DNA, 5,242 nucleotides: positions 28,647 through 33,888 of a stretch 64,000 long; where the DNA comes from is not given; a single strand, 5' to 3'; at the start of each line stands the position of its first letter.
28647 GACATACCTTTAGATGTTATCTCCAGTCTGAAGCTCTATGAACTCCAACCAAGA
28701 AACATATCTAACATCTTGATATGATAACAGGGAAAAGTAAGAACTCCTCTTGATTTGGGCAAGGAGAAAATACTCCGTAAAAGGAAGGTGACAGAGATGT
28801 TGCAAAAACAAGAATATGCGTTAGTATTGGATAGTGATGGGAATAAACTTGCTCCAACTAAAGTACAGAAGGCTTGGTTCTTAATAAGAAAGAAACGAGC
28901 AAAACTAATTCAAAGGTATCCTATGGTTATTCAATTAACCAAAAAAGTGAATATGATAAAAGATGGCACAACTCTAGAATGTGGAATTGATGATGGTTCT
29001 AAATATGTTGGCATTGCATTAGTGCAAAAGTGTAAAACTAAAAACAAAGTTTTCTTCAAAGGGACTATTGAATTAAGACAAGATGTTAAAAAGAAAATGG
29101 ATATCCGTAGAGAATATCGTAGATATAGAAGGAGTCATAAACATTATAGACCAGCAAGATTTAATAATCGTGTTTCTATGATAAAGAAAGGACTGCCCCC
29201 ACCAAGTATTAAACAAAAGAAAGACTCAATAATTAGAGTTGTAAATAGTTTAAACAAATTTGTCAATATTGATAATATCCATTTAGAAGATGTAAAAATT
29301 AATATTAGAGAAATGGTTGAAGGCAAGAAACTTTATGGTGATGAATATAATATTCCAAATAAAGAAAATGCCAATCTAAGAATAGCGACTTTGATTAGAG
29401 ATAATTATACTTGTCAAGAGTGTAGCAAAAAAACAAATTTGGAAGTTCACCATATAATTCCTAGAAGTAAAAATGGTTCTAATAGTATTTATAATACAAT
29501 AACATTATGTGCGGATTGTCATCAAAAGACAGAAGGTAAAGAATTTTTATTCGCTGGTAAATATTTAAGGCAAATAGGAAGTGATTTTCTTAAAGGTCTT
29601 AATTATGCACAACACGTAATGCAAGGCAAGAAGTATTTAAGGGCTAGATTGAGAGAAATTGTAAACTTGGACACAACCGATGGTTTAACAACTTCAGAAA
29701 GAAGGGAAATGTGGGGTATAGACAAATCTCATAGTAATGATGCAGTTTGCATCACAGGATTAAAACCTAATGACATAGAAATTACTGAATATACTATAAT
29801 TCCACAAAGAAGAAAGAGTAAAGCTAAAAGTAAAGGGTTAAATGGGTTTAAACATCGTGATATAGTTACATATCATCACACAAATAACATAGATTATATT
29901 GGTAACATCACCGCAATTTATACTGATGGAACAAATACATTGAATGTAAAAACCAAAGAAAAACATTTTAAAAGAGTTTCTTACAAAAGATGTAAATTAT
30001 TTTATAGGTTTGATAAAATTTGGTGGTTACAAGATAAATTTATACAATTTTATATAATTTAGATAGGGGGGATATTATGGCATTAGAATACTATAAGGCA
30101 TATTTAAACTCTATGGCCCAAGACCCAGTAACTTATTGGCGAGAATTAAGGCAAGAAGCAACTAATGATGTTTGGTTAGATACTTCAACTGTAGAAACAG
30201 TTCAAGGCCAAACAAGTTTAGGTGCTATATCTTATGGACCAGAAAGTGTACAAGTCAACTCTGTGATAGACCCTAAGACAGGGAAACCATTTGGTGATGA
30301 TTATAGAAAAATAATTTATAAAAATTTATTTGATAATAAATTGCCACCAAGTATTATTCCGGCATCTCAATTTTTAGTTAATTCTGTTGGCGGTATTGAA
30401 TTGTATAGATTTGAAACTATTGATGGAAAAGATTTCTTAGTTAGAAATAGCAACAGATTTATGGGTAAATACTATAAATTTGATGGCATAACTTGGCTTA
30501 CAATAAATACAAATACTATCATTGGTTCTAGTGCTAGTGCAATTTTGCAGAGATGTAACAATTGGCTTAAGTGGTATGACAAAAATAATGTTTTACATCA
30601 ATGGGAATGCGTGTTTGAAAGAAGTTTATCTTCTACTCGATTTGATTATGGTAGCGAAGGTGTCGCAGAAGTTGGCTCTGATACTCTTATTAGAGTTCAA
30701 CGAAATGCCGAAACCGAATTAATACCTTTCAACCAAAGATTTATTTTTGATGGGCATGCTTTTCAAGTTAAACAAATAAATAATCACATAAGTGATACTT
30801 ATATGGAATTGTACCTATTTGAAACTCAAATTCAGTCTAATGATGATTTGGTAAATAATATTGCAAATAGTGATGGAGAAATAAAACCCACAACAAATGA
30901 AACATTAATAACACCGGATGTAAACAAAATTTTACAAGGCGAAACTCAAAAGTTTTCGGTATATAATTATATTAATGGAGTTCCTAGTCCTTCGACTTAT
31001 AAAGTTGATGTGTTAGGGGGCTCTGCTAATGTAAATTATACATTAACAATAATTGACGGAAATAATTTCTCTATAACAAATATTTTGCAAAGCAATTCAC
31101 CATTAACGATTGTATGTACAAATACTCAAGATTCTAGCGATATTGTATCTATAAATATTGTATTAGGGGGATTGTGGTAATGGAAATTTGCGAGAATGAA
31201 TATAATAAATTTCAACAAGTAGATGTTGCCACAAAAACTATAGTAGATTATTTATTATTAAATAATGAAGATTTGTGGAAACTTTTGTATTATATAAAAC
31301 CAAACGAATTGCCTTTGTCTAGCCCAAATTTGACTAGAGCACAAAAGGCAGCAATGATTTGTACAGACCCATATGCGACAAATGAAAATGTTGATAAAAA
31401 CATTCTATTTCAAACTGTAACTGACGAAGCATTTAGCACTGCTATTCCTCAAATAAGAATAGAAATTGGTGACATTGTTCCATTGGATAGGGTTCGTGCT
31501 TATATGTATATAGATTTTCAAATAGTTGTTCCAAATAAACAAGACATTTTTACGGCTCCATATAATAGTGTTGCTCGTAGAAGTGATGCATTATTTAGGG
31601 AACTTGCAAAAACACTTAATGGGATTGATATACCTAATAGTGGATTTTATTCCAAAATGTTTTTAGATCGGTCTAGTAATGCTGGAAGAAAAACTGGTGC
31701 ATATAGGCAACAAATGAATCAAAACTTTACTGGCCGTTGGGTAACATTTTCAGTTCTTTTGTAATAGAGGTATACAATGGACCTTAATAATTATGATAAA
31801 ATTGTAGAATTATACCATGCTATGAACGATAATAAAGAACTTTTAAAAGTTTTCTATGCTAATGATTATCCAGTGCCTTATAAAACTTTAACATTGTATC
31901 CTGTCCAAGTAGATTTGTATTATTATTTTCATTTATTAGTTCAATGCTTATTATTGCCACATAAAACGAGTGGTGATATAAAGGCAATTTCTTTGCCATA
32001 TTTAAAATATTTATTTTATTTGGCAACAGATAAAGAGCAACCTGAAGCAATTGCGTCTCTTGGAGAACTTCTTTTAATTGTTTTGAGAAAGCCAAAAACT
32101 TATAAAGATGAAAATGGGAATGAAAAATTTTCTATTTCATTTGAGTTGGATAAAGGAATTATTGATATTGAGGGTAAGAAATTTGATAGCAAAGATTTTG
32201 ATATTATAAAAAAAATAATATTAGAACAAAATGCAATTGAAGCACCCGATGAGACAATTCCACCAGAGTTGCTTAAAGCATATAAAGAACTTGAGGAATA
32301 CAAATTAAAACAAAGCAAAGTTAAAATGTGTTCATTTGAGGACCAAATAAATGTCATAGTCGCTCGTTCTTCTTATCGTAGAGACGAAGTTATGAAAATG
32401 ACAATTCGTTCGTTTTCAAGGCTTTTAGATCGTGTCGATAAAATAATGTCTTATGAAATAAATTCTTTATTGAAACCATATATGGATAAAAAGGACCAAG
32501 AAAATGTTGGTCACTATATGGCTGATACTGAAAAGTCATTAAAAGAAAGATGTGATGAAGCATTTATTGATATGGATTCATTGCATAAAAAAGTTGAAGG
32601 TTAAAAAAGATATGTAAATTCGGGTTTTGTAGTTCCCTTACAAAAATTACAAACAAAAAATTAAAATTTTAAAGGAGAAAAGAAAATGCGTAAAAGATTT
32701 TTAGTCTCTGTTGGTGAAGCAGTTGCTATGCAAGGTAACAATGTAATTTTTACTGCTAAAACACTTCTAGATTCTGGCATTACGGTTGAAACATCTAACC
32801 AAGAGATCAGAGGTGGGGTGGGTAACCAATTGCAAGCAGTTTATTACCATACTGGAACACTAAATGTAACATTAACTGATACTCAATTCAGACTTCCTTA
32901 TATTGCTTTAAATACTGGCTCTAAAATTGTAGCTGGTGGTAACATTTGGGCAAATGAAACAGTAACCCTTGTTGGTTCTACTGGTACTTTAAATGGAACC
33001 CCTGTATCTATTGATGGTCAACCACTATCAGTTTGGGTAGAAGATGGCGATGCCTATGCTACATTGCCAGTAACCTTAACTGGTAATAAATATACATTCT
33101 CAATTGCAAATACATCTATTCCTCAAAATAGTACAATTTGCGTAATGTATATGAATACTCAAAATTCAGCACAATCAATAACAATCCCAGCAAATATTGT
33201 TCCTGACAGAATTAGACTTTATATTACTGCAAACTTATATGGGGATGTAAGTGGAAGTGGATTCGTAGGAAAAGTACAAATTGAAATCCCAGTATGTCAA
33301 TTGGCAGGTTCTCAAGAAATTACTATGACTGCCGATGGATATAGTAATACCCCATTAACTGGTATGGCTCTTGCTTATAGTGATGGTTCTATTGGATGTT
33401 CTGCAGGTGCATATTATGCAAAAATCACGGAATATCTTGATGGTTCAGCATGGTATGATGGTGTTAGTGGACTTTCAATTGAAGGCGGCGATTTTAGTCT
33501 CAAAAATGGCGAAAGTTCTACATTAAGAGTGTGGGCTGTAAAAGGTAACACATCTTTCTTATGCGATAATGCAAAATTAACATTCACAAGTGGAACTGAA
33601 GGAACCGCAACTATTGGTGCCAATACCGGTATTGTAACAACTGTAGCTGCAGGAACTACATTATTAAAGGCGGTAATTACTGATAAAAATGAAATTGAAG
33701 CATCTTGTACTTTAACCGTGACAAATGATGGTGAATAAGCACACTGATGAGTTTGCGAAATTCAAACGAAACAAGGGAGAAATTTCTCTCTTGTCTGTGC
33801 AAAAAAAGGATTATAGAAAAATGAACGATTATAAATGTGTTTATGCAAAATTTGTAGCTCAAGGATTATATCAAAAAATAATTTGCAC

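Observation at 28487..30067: IscB RNA-guided nuclease with upstream omega-RNA-like leader inserted between head-tail genes of the phage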

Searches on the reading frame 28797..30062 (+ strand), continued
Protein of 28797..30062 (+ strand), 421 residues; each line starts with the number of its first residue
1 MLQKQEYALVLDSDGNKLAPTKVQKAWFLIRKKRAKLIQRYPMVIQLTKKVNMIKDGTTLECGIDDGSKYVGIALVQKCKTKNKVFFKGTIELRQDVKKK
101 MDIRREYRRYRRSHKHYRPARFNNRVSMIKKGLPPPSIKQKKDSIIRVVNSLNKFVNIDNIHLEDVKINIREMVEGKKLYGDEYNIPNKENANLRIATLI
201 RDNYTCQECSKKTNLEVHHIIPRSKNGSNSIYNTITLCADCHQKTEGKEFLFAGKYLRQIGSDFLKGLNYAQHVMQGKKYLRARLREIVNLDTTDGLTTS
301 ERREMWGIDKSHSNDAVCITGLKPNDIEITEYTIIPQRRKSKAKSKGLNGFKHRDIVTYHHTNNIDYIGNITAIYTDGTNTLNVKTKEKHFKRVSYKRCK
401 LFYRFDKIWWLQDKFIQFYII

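Call 87: find_homologous_proteins(query=window:28797-30062:+, max_evalue=1e-50)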
Query window:28797-30062:+ (421 aa): 1728 proteins with E <= 1e-50 among 4191 candidates; the best 120 are listed.
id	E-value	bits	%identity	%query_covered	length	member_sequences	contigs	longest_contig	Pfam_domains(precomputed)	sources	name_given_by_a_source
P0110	9.1e-283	955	100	100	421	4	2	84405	PF01844.30,PF14279.13,PF14239.12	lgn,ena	-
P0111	3.8e-255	864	89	100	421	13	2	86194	PF01844.30,PF14279.13,PF14239.12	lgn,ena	-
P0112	9.5e-184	629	71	97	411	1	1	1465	PF01844.30,PF14239.12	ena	-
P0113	3.5e-141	489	58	97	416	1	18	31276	PF01844.30,PF14279.13,PF14239.12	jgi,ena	-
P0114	8.1e-136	471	57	97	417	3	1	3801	PF01844.30,PF14239.12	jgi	-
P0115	2.5e-134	466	55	96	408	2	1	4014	PF01844.30,PF14239.12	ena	-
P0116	4.1e-134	466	53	97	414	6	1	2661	PF01844.30,PF14239.12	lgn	-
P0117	4.2e-134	466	54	96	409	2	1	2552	PF01844.30,PF14279.13,PF14239.12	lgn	-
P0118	4.6e-133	462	55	97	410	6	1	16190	PF01844.30,PF14279.13,PF14239.12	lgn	-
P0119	5.4e-133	462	55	98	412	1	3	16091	PF01844.30,PF14239.12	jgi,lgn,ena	-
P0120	6.1e-133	462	55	97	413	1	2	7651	PF01844.30,PF14279.13,PF14239.12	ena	-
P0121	1.2e-132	461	54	98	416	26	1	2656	PF01844.30,PF14279.13,PF14239.12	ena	-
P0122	1.7e-132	460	56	97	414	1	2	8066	PF01844.30,PF14279.13,PF14239.12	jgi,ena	jgi:hypothetical protein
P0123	1.9e-132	460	55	97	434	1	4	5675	PF01844.30,PF14279.13,PF14239.12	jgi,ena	-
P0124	3.3e-132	459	54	97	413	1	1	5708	PF01844.30,PF14239.12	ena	-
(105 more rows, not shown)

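Call 88: find_encoding_contigs(protein=P0110, flank=5000, max_places=3)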
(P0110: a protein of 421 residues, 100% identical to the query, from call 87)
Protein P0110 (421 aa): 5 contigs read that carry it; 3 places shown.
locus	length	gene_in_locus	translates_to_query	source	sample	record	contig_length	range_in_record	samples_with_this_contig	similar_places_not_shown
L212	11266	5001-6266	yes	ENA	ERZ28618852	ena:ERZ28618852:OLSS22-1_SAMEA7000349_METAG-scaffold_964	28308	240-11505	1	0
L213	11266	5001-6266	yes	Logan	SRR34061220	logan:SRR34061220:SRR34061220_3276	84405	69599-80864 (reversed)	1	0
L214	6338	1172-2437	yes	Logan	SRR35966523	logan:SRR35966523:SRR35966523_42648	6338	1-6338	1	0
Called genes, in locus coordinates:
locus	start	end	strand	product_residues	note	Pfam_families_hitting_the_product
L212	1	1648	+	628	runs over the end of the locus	?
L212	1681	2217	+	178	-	-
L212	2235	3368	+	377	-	PF27364:YonB (weak)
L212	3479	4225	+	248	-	-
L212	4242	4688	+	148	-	-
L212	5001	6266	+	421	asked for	PF14239:RRXRR, PF01844:HNH, PF14279:HNH_5 (weak)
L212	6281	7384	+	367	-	PF27197:YomX_C (weak)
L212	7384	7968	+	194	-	PF27256:YomW (weak)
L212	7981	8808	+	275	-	PF27211:YomV_2nd (faint)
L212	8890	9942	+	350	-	PF27173:YomU_Tube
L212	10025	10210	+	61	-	-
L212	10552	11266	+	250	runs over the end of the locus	-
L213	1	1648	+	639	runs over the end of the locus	PF27290:YonD_N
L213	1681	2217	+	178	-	-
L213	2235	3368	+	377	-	PF27364:YonB (weak)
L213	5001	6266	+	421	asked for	PF14239:RRXRR, PF01844:HNH, PF14279:HNH_5 (weak)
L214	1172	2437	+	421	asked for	PF14239:RRXRR, PF01844:HNH, PF14279:HNH_5 (weak)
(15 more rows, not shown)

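Call 89: find_encoding_contigs(protein=P0111, flank=5000, max_places=3)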
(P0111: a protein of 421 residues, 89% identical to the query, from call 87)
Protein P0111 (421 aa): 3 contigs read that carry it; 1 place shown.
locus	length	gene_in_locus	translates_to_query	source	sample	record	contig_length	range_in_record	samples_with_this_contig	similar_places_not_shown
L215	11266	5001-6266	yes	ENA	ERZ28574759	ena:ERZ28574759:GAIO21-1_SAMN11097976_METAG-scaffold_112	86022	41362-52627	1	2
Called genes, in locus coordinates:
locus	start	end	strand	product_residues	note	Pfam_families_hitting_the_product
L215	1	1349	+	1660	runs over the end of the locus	PF10145:PhageMin_Tail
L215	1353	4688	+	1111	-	-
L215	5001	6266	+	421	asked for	PF14239:RRXRR, PF01844:HNH, PF14279:HNH_5 (weak)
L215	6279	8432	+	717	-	-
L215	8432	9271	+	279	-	PF21882:Gp53-like_C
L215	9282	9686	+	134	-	-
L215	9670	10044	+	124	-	-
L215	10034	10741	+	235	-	-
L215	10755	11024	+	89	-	-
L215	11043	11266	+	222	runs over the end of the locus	-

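Call 90: find_encoding_contigs(protein=P0112, flank=5000, max_places=2)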
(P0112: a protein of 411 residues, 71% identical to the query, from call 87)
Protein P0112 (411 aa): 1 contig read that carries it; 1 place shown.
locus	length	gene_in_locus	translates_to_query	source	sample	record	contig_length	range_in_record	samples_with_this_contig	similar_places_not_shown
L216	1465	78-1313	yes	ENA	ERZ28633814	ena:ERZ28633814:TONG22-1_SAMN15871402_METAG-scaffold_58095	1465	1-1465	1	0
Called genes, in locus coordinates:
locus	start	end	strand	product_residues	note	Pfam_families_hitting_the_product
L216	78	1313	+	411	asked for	PF14239:RRXRR, PF01844:HNH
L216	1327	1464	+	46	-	?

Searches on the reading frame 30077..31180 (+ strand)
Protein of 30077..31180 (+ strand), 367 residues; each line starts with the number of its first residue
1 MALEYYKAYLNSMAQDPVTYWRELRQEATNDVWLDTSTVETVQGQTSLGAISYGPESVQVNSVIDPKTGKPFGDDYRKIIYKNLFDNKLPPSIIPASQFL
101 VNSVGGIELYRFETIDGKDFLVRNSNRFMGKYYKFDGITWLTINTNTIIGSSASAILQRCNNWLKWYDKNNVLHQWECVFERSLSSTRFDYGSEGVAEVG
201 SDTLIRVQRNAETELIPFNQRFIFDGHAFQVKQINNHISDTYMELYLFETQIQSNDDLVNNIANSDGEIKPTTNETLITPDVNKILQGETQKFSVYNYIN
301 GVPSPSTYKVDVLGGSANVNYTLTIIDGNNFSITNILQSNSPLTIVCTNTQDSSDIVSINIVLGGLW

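Call 3: search_protein_families(library=pfam, proteins=[window:30077-31180:+], max_evalue=0.01)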
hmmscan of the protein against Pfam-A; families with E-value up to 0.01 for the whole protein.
window:30077-31180:+ (367 aa): 0 families

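Call 6: search_protein_families(library=phrogs, proteins=[window:30077-31180:+], max_evalue=0.001)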
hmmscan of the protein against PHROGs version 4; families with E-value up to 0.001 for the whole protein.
window:30077-31180:+ (367 aa): 3 families
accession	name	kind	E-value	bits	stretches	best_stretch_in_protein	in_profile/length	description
phrog_5251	-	unknown function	8.9e-13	49.2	1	125-266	76-229/244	-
phrog_16444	-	unknown function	3.8e-09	36.5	1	127-265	69-208/397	-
phrog_10703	-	unknown function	8.5e-05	23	1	115-277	75-243/333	-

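Call 10: find_related_loci(query=window:30077-31180:+, collection=viral_contigs, flank=6000)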
Query window:30077-31180:+ (367 aa) in viral_contigs; peptide patterns used: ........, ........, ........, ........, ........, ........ (x = any residue, [..] = any of these).
16 stretches matched a pattern; 2 encode a relative of the query (tblastn E <= 1e-3); 2 distinct loci.
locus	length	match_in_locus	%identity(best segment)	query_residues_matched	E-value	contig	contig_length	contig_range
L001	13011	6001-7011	34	1-367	2e-47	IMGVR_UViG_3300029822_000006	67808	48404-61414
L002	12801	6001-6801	34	106-367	4e-37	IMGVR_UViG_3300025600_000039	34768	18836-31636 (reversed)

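Call 43: find_homologous_proteins(query=window:30077-31180:+, max_evalue=1e-20)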
Query window:30077-31180:+ (367 aa): 109 proteins with E <= 1e-20 among 2350 candidates.
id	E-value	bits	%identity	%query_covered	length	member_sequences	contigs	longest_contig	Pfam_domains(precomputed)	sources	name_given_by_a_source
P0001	7.4e-241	817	98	100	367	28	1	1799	PF27197.1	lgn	-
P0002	4.8e-206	702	82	100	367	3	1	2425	PF27197.1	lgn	-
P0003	6.2e-196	669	84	100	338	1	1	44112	PF27197.1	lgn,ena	-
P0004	1.4e-186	638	75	100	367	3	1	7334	PF27197.1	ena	-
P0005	2.0e-183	628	80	100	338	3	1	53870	PF27197.1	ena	-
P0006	1.4e-179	615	77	100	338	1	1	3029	PF27197.1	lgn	-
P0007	4.5e-170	584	72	100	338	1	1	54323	PF27197.1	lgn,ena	-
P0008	6.1e-170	583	72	100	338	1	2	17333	PF27197.1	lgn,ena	-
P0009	8.5e-170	583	72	100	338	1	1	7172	PF27197.1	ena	-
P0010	3.7e-167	574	71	100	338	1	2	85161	PF27197.1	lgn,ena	-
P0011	5.8e-167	574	71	100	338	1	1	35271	PF27197.1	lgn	-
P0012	6.2e-167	573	68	100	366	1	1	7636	PF27197.1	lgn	-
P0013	2.7e-164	565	66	100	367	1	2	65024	PF27197.1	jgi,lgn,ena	-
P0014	7.7e-160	550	68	100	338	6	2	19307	PF27197.1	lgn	-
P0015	5.6e-151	521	62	100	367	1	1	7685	-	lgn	-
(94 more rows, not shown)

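Call 44: find_encoding_contigs(protein=P0001, flank=4000, max_places=4)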
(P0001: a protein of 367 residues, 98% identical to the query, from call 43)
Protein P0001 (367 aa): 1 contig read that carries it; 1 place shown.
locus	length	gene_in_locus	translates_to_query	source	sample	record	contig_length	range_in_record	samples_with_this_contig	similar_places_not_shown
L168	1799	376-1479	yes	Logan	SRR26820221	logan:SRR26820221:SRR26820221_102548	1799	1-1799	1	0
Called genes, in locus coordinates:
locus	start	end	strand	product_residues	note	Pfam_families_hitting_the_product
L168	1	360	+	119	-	?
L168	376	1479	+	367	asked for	PF27197:YomX_C (weak)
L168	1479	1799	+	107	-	?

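Call 45: find_encoding_contigs(protein=P0003, flank=4000, max_places=3)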
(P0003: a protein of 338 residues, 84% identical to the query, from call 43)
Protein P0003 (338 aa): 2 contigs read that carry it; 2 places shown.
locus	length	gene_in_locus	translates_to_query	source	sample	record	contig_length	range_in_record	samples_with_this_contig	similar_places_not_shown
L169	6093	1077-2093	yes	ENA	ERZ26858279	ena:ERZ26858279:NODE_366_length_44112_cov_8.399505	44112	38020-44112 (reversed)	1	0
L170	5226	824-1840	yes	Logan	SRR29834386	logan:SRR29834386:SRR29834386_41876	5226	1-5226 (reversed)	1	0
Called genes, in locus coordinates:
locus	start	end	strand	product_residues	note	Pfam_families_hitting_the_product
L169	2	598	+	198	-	?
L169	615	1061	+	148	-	-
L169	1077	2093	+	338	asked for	PF27197:YomX_C (weak)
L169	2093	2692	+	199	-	-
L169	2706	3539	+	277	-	-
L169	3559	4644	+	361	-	PF27173:YomU_Tube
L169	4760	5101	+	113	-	-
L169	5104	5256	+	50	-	-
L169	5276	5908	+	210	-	-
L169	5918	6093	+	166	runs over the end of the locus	-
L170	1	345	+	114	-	?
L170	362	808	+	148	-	-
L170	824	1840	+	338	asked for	PF27197:YomX_C (weak)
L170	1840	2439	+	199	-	-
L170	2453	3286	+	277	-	-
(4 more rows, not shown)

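Call 46: find_encoding_contigs(protein=P0005, flank=4000, max_places=3)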
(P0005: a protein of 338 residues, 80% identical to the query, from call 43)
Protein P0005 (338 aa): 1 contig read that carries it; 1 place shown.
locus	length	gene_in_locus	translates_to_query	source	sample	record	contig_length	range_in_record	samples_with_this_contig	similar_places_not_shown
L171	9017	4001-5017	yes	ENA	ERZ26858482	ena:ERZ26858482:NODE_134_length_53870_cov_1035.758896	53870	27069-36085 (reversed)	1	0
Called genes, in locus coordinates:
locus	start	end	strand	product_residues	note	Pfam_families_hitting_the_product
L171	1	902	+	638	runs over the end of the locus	PF27290:YonD_N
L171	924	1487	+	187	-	-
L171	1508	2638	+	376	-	PF27364:YonB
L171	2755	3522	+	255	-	-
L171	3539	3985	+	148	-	-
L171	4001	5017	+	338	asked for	PF27197:YomX_C (weak)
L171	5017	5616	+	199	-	-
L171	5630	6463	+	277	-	-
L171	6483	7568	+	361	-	PF27173:YomU_Tube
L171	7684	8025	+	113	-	-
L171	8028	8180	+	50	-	-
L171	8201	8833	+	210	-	-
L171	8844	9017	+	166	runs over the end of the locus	-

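Call 71: find_encoding_contigs(protein=P0002, flank=3000, max_places=3)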
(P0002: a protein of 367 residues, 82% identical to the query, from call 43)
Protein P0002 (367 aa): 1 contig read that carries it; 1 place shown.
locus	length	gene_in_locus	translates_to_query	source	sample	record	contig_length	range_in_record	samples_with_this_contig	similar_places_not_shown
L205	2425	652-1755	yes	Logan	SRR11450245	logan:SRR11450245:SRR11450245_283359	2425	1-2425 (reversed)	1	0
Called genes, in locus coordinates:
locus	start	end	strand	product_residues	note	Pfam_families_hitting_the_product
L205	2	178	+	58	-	?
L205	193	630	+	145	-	-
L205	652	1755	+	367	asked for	PF27197:YomX_C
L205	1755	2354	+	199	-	-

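Call 72: find_encoding_contigs(protein=P0004, flank=3000, max_places=3)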
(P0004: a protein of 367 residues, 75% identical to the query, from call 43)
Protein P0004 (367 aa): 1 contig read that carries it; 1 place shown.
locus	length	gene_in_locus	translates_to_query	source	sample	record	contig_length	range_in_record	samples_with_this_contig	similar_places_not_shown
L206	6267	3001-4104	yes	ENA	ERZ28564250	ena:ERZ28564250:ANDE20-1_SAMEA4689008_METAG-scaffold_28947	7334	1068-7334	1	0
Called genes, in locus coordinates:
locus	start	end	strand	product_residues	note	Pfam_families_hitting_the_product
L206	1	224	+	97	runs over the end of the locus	-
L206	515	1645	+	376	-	PF27364:YonB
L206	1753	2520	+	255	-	-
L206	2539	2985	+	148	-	-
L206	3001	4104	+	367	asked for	PF27197:YomX_C (weak)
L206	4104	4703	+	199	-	-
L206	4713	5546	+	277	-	-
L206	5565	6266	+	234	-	?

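Call 73: find_encoding_contigs(protein=P0013, flank=3000, max_places=3)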
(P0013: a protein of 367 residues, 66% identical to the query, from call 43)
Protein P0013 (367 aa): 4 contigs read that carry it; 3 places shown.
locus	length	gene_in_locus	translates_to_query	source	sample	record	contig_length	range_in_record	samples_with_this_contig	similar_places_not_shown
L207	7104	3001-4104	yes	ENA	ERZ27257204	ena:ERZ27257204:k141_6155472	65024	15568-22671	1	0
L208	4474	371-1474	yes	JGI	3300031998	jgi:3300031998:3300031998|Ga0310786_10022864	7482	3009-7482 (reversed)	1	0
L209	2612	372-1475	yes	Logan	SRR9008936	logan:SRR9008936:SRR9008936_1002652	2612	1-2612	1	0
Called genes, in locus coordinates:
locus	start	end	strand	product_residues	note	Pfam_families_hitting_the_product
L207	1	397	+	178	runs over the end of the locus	-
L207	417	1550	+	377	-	PF27364:YonB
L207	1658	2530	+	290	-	-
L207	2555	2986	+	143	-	-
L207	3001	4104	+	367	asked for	PF27197:YomX_C (faint)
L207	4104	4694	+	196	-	PF27256:YomW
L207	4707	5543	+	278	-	PF27211:YomV_2nd (weak)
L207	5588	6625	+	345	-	PF27173:YomU_Tube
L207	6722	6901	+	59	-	-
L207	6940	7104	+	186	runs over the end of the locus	-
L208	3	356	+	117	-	?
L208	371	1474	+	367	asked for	PF27197:YomX_C (faint)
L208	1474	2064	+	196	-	PF27256:YomW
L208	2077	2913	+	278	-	PF27211:YomV_2nd (weak)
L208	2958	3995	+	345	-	PF27173:YomU_Tube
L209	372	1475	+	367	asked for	PF27197:YomX_C (faint)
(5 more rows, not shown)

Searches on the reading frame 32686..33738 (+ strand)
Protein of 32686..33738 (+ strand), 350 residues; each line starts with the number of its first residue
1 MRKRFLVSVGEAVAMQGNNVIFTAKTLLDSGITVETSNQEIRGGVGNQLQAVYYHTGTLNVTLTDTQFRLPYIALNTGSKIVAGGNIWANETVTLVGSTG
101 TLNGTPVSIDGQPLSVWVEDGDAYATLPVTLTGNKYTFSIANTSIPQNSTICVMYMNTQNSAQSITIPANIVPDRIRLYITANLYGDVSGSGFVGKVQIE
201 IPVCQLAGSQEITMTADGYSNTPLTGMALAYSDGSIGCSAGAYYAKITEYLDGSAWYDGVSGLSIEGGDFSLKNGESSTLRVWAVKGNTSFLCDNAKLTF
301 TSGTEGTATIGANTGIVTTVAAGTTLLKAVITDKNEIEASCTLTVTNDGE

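Call 6: search_protein_families(library=phrogs, proteins=[window:32686-33738:+], max_evalue=0.001)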
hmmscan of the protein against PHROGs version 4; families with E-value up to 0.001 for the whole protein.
window:32686-33738:+ (350 aa): 4 families
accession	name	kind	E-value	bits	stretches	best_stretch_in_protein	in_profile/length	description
phrog_2729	-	head and packaging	5.1e-16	59.7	1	9-230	10-233/252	virion structural protein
phrog_341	-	tail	3.3e-07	31.5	1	260-348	67-150/154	major tail protein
phrog_215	-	head and packaging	0.00046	20.4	1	295-347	254-305/491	structural protein with Ig domain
phrog_10059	-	unknown function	0.00085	19.2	0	264-348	188-264/345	-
